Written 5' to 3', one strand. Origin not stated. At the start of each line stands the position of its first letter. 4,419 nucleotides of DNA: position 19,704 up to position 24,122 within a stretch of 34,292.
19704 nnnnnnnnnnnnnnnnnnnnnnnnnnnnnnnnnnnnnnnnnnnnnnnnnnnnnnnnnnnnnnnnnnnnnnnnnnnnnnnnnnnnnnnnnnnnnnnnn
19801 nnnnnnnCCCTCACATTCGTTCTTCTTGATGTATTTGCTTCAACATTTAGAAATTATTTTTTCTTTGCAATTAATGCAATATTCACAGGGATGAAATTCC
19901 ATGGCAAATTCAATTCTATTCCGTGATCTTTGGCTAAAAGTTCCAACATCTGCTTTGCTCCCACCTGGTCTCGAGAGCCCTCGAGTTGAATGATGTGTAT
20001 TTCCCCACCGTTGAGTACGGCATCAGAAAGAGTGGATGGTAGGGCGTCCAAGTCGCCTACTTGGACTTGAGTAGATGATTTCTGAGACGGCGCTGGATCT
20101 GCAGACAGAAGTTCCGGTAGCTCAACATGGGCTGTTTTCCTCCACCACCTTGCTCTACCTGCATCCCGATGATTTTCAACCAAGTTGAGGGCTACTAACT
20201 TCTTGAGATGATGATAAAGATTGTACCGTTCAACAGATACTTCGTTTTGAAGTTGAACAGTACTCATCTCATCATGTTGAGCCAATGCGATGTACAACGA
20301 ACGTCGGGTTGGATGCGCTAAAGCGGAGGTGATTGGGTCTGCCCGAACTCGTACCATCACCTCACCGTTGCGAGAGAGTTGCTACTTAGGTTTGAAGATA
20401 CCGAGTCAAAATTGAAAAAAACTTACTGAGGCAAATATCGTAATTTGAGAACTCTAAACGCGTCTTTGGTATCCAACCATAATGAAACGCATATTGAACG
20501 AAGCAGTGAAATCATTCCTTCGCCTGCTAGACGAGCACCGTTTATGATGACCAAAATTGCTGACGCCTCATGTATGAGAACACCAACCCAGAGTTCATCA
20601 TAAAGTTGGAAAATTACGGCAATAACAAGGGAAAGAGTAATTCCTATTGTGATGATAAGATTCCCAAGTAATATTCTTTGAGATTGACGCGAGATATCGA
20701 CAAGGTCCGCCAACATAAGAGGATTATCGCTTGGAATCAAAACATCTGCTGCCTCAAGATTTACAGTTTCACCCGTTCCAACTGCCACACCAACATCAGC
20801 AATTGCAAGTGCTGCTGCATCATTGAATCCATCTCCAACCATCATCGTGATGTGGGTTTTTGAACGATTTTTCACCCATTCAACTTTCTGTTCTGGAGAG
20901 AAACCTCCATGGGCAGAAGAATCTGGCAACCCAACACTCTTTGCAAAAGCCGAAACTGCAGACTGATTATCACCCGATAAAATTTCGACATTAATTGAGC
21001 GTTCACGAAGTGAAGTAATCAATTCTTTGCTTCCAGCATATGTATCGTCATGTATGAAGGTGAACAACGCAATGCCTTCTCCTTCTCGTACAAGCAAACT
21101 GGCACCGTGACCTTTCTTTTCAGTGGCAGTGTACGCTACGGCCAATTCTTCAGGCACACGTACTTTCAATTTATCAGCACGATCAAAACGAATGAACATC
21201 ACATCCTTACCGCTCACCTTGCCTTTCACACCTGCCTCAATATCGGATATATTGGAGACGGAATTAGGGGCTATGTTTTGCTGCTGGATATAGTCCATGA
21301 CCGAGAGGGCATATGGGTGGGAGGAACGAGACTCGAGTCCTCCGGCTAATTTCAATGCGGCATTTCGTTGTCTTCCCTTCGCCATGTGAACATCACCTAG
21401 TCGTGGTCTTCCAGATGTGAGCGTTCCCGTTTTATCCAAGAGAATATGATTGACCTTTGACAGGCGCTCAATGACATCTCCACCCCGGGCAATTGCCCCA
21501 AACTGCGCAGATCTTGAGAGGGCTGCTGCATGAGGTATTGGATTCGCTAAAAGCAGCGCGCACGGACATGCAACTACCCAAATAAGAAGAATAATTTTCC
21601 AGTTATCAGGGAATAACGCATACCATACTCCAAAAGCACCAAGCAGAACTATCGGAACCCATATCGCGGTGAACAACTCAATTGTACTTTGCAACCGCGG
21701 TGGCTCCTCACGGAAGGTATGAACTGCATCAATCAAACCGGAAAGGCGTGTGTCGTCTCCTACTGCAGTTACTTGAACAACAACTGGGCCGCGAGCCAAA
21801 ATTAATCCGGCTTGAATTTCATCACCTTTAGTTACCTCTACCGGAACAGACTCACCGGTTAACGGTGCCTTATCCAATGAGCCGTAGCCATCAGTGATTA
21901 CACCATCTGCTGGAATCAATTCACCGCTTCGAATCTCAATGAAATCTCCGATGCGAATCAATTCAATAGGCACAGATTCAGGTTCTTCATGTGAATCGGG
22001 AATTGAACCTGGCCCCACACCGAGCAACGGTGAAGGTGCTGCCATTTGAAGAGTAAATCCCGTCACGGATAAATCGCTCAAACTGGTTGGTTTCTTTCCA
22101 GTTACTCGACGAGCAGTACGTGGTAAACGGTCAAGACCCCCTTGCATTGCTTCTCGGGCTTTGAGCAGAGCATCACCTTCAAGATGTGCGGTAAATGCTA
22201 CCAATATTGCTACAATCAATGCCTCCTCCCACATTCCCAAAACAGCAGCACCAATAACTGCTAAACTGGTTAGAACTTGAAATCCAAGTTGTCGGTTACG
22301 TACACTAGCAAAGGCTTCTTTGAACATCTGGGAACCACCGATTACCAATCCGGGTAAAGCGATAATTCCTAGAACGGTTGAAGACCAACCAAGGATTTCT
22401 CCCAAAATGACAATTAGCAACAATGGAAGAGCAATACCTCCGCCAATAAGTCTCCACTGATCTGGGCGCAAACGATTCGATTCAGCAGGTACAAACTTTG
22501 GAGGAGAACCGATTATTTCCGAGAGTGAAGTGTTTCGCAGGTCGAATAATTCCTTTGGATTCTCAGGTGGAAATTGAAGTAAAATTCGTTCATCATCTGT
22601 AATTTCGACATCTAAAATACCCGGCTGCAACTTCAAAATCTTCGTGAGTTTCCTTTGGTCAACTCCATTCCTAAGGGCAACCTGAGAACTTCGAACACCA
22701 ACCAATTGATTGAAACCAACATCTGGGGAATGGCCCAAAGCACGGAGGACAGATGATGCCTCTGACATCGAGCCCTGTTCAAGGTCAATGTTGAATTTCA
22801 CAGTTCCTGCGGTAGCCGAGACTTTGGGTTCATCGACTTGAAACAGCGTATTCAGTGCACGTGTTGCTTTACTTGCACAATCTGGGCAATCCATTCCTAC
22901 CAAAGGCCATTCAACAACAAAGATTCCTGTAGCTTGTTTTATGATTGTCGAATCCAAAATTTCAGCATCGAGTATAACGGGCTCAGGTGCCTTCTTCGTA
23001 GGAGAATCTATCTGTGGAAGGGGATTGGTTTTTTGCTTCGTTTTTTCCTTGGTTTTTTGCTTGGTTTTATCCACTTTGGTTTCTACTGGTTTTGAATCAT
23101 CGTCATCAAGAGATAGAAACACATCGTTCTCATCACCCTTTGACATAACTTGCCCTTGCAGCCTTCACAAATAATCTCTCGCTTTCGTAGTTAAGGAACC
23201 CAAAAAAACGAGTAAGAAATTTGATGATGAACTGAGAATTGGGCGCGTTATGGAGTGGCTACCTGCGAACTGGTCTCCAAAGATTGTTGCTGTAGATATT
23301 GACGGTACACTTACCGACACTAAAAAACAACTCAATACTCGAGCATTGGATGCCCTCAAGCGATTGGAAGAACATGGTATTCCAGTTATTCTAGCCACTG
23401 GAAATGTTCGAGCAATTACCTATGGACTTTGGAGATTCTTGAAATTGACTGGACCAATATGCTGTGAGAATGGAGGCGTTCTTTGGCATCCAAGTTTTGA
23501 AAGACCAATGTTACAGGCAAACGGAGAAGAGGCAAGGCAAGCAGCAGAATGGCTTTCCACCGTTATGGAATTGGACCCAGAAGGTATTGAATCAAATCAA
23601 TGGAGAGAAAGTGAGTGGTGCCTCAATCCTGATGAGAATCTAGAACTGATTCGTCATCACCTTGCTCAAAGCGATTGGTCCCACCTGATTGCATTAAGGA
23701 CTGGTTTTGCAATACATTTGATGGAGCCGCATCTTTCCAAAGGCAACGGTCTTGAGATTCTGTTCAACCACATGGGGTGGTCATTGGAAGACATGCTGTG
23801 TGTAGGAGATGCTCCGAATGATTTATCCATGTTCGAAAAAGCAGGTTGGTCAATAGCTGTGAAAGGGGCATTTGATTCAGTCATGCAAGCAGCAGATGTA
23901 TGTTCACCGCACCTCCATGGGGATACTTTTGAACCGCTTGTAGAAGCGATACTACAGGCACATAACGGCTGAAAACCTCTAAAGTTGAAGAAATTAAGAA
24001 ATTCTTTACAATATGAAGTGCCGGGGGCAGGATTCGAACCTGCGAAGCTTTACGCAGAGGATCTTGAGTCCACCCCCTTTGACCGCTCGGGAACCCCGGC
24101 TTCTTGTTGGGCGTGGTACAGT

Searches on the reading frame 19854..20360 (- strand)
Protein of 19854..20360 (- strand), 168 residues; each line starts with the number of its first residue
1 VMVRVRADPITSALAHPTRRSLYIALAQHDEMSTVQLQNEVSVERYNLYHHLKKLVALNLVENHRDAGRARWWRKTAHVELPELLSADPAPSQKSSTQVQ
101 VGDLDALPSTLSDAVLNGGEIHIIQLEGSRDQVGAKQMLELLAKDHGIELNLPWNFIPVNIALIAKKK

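Call 3: search_protein_families(library=pfam, proteins=[window:19854-20360:-], max_evalue=0.1)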
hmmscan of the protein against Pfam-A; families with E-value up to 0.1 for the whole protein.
window:19854-20360:- (168 aa): 6 families
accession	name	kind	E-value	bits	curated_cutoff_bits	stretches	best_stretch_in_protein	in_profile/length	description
PF12840.13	HTH_20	-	1.3e-11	44.7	27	1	14-62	1-49/51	Helix-turn-helix domain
PF01022.26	HTH_5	-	0.00044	20.5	22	1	17-62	2-46/47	Bacterial regulatory protein, arsR family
PF01978.25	TrmB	-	0.00063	20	25.6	1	22-64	13-55/68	Sugar-specific transcriptional regulator TrmB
PF17778.7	BLACT_WH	-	0.036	14.5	22.8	1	46-72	23-46/46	Beta-lactamase associated winged helix domain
PF12802.13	MarR_2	-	0.082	13.5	27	0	25-71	13-60/61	MarR family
PF13601.12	HTH_34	-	0.086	13.4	27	0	22-62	5-45/80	Winged helix DNA-binding domain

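Call 6: search_protein_families(library=ncbifam, proteins=[window:19854-20360:-], max_evalue=0.1)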
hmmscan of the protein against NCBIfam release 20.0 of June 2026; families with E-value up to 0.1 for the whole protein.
window:19854-20360:- (168 aa): 7 families
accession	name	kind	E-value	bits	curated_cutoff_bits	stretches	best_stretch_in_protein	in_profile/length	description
NF033788.1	HTH_metalloreg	subfamily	6.3e-12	45.1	55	1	10-72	4-66/77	metalloregulator ArsR/SmtB family transcription factor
NF040642.1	sulf_sens_BigR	equivalog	0.00032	20.7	155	1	12-69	15-71/95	sulfite-sensing transcriptional repressor BigR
NF033789.1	repress_SdpR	subfamily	0.00069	19.5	100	1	12-66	3-56/79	autorepressor SdpR family transcription factor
NF041413.1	ArsR_Rv2640c_fam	equivalog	0.0059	17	155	1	13-73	38-99/118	Rv2640c family ArsR-like transcriptional regulator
NF047906.1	CdPbTransRegCmtR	equivalog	0.015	15.2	150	1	11-72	15-75/104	Cd(II)/Pb(II)-sensing metalloregulatory transcriptional regulator CmtR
NF053606.1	Sta1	subfamily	0.026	14.6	80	1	22-67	25-70/100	Sta1 family transcriptional regulator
NF040939.2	trans_reg_lrs14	equivalog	0.094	12.8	90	0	23-67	27-72/103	Lrs14 family HTH-type transcriptional regulator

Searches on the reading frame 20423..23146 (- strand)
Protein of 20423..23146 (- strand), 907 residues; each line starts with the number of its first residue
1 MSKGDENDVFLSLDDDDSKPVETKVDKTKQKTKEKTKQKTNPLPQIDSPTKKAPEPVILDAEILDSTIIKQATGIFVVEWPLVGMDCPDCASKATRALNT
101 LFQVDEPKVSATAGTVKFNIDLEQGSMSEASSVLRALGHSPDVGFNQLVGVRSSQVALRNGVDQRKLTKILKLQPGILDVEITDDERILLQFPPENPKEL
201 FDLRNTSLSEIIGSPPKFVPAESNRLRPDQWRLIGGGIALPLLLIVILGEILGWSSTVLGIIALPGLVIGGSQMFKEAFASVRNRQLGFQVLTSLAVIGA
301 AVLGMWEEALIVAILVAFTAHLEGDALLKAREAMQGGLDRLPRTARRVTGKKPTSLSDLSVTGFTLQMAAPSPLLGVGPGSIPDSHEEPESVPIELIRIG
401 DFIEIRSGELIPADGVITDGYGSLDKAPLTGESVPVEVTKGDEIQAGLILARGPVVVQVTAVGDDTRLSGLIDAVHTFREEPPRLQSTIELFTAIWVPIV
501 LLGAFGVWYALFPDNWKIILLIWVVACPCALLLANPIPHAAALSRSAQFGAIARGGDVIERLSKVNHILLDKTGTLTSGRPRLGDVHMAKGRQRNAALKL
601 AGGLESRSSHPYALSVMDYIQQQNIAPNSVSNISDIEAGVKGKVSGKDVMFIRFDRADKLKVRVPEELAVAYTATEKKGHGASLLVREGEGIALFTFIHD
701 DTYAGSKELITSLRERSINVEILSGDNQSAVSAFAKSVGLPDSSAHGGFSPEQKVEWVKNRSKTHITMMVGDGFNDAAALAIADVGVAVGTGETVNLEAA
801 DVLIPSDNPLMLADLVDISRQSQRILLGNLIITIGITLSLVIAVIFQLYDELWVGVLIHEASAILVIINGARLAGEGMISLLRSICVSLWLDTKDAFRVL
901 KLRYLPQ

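Call 3: search_protein_families(library=pfam, proteins=[window:20423-23146:-], max_evalue=0.1)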
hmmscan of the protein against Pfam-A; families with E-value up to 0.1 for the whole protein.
window:20423-23146:- (907 aa): 4 families
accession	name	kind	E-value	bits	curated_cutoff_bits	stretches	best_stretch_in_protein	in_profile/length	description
PF00122.25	E1-E2_ATPase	-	7.2e-37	127.1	28.1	1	388-548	14-180/181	E1-E2 ATPase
PF00702.32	Hydrolase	-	1.4e-17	65.2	26.4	1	566-783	2-190/191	haloacid dehalogenase-like hydrolase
PF00403.32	HMA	-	6.6e-05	23.7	24.8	1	83-124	5-46/62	Heavy-metal-associated domain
PF08282.18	Hydrolase_3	-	0.0028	17.9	20.9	1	767-808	206-247/255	haloacid dehalogenase-like hydrolase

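Call 79: search_protein_families(library=ncbifam, proteins=[window:20423-23146:-], max_evalue=0.00001)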
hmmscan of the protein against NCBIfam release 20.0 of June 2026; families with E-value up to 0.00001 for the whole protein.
window:20423-23146:- (907 aa): 19 families
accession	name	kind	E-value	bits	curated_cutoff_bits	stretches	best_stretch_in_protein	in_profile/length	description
TIGR01525.1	ATPase-IB_hvy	subfamily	1.6e-125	420.1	346.25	1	290-873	2-560/560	heavy metal translocating P-type ATPase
TIGR01512.1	ATPase-IB2_Cd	subfamily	9e-103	344.6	313.5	2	388-622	60-285/494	cadmium family heavy metal-translocating P-type ATPase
NF008262.1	PRK11033.1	equivalog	2e-89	301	1005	1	387-873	240-727/731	zinc/cadmium/mercury/lead-transporting ATPase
TIGR01511.1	ATPase-IB1_Cu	subfamily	5.2e-87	292.9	397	1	390-873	87-541/542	copper-translocating P-type ATPase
NF033775.1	P_type_ZntA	exception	1.2e-73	248.7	1240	1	386-873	244-728/732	Zn(II)/Cd(II)/Pb(II) translocating P-type ATPase ZntA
NF007952.0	PRK10671.1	equivalog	9.5e-71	239.1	1316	1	258-869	225-827/838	copper-exporting P-type ATPase CopA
TIGR01494.1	ATPase_P-type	subfamily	2.2e-55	188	62.3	2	390-597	45-243/478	HAD-IC family P-type ATPase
TIGR01497.1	kdpB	equivalog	3.8e-38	131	527.9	1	390-822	117-566/675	potassium-transporting ATPase subunit KdpB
NF010609.0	PRK14010.1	equivalog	8.8e-33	113.4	1323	1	397-822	123-561/673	K(+)-transporting ATPase subunit B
TIGR01647.1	ATPase-IIIA_H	equivalog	4.5e-30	104.5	615.5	2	395-615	108-336/755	plasma-membrane proton-efflux P-type ATPase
TIGR01517.1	ATPase-IIB_Ca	equivalog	9.7e-20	70.3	507.05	2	391-496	168-273/882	calcium-translocating P-type ATPase, PMCA-type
TIGR01116.1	ATPase-IIA1_Ca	equivalog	1.1e-17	63.4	703.4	1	708-809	473-588/799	calcium-translocating P-type ATPase, SERCA-type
TIGR01524.1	ATPase-IIIB_Mg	equivalog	1.7e-14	52.7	610.75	0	761-843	599-677/867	magnesium-translocating P-type ATPase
TIGR01657.1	P-ATPase-V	hypoth_equivalog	8.8e-14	50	618.25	0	749-792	786-830/1055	ATP13A2 family polyamine export P-type ATPase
NF011702.0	PRK15122.1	subfamily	2.8e-13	48.7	975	1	750-821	626-698/907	magnesium-translocating P-type ATPase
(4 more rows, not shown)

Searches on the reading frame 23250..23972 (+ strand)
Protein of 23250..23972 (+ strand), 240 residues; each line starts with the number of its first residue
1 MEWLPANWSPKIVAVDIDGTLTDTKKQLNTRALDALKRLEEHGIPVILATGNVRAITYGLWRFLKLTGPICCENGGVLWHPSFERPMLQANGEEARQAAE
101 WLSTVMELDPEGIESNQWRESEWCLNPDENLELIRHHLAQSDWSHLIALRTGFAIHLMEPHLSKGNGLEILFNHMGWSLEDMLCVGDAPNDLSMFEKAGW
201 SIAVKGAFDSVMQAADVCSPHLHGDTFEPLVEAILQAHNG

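Call 5: search_protein_families(library=pfam, proteins=[window:23250-23972:+], max_evalue=0.001)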
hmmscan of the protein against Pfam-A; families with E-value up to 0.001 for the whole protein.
window:23250-23972:+ (240 aa): 5 families
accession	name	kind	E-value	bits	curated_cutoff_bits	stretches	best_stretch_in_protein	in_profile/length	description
PF08282.18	Hydrolase_3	-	1.7e-31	110.3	20.9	2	146-220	170-244/255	haloacid dehalogenase-like hydrolase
PF00702.32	Hydrolase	-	4.5e-09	37.4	26.4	0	164-199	156-191/191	haloacid dehalogenase-like hydrolase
PF05116.19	S6PP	-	7.1e-08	32.8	20.3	1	11-208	3-210/247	Sucrose-6F-phosphate phosphohydrolase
PF13344.12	Hydrolase_6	-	0.00041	20.8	27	0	14-52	2-39/101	Haloacid dehalogenase-like hydrolase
PF12710.13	HAD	-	0.0007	20.5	27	0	29-65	87-123/189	haloacid dehalogenase-like hydrolase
